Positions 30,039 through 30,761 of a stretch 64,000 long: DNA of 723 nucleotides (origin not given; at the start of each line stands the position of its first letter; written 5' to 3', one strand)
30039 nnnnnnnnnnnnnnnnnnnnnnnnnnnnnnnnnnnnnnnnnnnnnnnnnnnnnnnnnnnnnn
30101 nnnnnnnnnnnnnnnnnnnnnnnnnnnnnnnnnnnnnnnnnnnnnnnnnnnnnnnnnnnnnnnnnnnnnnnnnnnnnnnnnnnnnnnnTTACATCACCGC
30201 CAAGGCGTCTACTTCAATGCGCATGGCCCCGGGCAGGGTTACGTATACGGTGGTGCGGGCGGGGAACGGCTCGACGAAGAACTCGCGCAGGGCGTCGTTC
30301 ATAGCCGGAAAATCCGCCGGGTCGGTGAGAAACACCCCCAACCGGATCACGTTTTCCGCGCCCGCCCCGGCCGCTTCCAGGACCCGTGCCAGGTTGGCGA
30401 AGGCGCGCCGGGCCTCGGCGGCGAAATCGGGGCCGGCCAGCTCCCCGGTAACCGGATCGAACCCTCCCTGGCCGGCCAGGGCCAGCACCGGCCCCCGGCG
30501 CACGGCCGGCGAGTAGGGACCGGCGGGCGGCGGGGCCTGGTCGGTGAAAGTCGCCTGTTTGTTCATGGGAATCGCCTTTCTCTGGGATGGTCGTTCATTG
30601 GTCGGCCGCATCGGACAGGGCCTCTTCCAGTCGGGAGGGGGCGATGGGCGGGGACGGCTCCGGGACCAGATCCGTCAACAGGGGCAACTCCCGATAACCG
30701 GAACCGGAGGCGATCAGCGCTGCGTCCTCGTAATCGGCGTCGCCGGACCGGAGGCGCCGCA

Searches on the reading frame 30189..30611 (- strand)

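Call 61: search_protein_families(library=pfam, proteins=[window:30189-30611:-], max_evalue=0.01)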
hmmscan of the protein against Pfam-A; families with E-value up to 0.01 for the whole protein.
window:30189-30611:- (140 aa): 1 family
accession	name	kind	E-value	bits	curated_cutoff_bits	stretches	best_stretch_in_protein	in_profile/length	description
PF01042.26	Ribonuc_L-PSP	-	1.3e-29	103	27.3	1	24-139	2-120/121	Endoribonuclease L-PSP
